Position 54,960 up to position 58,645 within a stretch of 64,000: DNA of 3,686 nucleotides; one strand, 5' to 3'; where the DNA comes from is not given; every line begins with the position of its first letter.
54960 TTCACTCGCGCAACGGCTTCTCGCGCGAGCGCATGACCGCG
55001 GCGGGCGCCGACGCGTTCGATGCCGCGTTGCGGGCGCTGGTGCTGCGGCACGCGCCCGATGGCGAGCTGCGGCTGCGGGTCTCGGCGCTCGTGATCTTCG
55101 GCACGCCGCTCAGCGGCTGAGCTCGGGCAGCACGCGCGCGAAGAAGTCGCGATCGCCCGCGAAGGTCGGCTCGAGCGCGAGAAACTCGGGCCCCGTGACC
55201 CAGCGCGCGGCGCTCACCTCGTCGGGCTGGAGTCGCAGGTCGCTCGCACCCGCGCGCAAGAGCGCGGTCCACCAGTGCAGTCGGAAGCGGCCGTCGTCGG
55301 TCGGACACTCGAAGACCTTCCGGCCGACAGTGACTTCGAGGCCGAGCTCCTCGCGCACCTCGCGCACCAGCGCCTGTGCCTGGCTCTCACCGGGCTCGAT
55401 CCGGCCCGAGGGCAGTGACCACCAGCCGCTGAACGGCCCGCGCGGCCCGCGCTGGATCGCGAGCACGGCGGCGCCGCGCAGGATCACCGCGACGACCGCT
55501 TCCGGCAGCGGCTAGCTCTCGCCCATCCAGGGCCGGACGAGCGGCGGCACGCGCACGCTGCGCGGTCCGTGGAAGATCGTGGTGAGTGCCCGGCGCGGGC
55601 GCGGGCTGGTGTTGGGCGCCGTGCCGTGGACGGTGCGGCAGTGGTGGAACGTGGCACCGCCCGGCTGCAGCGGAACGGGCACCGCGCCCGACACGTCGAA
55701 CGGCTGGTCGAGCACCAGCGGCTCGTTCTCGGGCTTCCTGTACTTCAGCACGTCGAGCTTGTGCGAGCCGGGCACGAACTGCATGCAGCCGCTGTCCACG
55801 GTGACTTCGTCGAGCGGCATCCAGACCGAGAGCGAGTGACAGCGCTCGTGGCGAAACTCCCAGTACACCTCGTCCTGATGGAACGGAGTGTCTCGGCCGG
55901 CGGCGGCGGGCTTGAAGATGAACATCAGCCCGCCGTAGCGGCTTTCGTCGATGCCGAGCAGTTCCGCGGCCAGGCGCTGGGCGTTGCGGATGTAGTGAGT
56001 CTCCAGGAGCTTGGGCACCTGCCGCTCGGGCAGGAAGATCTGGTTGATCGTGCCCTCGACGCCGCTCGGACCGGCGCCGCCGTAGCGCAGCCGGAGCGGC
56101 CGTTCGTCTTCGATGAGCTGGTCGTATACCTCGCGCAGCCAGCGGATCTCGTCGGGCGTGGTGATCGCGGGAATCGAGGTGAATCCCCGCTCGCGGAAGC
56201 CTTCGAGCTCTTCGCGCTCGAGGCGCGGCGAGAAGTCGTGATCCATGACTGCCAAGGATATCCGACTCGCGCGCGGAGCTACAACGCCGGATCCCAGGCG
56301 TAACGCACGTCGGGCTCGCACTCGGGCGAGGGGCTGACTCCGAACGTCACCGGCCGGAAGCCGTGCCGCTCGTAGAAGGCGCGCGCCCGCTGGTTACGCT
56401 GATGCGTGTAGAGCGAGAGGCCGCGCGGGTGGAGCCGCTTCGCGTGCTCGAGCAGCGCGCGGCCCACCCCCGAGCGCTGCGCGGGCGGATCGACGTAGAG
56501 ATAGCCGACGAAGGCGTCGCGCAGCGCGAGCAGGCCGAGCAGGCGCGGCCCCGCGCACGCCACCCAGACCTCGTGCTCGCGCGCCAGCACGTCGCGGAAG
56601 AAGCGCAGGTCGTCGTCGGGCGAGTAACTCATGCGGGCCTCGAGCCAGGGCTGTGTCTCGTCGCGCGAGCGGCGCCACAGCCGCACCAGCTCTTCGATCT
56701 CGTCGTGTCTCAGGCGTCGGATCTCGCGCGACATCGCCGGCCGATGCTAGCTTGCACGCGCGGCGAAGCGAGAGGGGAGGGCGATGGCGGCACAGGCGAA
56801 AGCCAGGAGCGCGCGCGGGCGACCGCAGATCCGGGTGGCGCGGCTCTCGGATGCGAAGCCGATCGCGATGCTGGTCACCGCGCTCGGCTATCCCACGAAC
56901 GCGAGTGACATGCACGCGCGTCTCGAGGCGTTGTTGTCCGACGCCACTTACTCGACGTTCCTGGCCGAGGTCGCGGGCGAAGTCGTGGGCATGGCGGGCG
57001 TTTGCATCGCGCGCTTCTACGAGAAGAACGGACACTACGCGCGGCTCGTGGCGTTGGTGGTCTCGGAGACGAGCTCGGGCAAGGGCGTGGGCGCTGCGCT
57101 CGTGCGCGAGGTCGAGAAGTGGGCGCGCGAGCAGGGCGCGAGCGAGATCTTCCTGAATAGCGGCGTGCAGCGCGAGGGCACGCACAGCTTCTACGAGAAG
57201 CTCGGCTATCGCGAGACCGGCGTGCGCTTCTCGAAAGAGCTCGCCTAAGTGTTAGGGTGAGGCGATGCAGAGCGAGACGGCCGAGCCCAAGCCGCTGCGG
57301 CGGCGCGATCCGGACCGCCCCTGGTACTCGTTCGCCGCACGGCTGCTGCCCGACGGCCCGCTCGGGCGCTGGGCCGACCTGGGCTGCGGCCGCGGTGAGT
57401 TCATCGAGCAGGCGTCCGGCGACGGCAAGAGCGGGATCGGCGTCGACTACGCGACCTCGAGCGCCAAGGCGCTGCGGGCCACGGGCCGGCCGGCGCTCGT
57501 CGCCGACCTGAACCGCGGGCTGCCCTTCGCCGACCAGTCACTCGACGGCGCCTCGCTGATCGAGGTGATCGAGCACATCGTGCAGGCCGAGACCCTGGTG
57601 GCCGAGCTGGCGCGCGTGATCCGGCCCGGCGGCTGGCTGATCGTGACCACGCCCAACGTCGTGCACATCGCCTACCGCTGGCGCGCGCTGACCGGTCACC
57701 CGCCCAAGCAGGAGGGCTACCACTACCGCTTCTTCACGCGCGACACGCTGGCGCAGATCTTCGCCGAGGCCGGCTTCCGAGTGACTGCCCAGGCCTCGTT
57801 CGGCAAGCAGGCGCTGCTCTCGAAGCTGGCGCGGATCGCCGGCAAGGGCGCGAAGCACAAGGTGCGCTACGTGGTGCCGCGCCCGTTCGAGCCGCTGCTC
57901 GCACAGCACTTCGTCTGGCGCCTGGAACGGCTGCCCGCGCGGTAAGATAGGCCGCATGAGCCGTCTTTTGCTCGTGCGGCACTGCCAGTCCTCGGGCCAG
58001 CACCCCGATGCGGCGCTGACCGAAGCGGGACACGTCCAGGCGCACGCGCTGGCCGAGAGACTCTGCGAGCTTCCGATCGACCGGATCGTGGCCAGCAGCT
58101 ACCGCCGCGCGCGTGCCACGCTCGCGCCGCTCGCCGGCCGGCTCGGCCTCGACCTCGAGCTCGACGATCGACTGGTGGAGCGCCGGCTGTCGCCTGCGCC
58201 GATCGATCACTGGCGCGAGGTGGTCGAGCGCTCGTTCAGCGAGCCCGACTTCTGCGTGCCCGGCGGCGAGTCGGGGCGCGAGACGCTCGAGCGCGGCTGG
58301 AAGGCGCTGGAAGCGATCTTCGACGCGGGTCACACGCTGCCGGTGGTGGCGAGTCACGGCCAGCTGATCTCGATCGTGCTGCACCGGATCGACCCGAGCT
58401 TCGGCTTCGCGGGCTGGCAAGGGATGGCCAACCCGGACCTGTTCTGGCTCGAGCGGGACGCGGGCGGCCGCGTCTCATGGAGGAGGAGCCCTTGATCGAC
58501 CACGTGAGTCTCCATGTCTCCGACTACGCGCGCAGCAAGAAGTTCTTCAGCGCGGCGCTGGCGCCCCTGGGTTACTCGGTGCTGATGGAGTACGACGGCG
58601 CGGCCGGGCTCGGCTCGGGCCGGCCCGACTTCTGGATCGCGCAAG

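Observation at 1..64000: Heptamer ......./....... occurs about once per kb, in all reading frames, roughly 9-fold over composition expectation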

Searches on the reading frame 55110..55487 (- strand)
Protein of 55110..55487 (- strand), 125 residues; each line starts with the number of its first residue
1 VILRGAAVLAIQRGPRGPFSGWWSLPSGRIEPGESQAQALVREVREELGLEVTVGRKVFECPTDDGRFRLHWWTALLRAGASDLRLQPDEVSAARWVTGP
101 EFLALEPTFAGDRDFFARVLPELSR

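Call 25: search_protein_families(library=pfam, proteins=[window:55110-55487:-])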
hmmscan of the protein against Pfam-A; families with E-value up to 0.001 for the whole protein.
window:55110-55487:- (125 aa): 2 families
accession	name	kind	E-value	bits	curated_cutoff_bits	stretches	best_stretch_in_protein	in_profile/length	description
PF00293.34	NUDIX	-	1.1e-19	71.2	21.1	1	5-118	12-133/134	NUDIX domain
PF14815.12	NUDIX_4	-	3.3e-08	33.7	35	1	2-98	5-94/113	NUDIX domain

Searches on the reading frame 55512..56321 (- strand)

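Call 25: search_protein_families(library=pfam, proteins=[window:55512-56321:-])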
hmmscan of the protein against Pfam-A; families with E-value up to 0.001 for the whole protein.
window:55512-56321:- (269 aa): 1 family
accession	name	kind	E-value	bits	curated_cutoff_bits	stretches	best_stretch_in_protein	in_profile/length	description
PF05721.19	PhyH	-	1e-31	111.3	22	1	42-245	1-213/213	Phytanoyl-CoA dioxygenase (PhyH)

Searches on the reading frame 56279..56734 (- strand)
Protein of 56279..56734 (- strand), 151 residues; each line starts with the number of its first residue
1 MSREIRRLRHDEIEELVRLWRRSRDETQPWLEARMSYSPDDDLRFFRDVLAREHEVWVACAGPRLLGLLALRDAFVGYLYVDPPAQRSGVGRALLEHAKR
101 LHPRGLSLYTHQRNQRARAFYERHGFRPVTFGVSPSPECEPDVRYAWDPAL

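Call 25: search_protein_families(library=pfam, proteins=[window:56279-56734:-])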
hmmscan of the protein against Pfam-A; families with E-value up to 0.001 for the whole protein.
window:56279-56734:- (151 aa): 5 families
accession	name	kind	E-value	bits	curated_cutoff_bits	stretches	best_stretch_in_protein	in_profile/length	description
PF13508.13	Acetyltransf_7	-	4e-14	53.2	27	1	53-127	2-83/84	Acetyltransferase (GNAT) domain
PF00583.31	Acetyltransf_1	-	3e-13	50.5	20.7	1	29-126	15-116/116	Acetyltransferase (GNAT) family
PF13673.13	Acetyltransf_10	-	4.5e-10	40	23.6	1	50-129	27-110/128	Acetyltransferase (GNAT) domain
PF13302.13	Acetyltransf_3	-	3.4e-05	25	25.4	1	5-127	4-138/138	Acetyltransferase (GNAT) domain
PF08445.16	FR47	-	0.00013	22.4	22.1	1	68-127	16-78/86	FR47-like protein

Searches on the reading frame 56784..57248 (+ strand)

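Call 25: search_protein_families(library=pfam, proteins=[window:56784-57248:+])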
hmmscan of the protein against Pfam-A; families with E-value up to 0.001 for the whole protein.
window:56784-57248:+ (154 aa): 7 families
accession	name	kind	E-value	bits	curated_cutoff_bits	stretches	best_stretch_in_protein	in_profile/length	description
PF00583.31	Acetyltransf_1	-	7.7e-18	65.3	20.7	1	41-142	19-116/116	Acetyltransferase (GNAT) family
PF13508.13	Acetyltransf_7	-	1.4e-12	48.2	27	1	57-144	4-84/84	Acetyltransferase (GNAT) domain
PF13673.13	Acetyltransf_10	-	7.9e-11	42.5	23.6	1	46-151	21-116/128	Acetyltransferase (GNAT) domain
PF08445.16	FR47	-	1e-05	25.8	22.1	1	85-145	21-80/86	FR47-like protein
PF24553.2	Rv0428c_C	-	0.00019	21.6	27.2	1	62-144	139-217/224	Probable histone acetyltransferase Rv0428c C-terminal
PF14542.12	Acetyltransf_CG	-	0.00031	21.3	30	1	75-119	14-58/80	GCN5-related N-acetyl-transferase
PF13420.13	Acetyltransf_4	-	0.00078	19.9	24.3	1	42-146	36-138/155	Acetyltransferase (GNAT) domain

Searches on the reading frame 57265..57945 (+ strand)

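Call 26: search_protein_families(library=pfam, proteins=[window:57265-57945:+])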
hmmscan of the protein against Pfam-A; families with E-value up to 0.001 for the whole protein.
window:57265-57945:+ (226 aa): 6 families
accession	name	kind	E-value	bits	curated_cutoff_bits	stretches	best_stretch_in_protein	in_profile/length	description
PF13489.12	Methyltransf_23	-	1.9e-19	70.4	27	1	19-175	8-163/164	Methyltransferase domain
PF08241.18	Methyltransf_11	-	1.4e-15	58.1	21.2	1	38-127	2-95/95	Methyltransferase domain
PF13649.12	Methyltransf_25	-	1.2e-09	39.2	27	1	38-123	3-97/97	Methyltransferase domain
PF07021.18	MetW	-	2.7e-08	34.1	21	1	23-159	6-140/193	Methionine biosynthesis protein MetW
PF08242.18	Methyltransf_12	-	6.5e-06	27.2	30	1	38-125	2-98/98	Methyltransferase domain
PF13847.12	Methyltransf_31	-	1.8e-05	24.9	27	1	37-132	8-118/145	Methyltransferase domain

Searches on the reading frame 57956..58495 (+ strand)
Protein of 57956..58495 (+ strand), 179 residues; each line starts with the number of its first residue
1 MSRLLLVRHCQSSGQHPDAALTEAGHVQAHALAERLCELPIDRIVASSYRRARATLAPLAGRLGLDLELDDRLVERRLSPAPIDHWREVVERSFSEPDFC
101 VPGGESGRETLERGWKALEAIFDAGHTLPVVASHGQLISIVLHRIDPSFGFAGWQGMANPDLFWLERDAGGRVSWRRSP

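Call 26: search_protein_families(library=pfam, proteins=[window:57956-58495:+])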
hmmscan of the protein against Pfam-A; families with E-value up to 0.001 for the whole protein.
window:57956-58495:+ (179 aa): 1 family
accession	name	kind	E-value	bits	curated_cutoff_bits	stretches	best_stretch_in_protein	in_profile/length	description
PF00300.27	His_Phos_1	-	4.9e-25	88.8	21.7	1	4-169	1-183/194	Histidine phosphatase superfamily (branch 1)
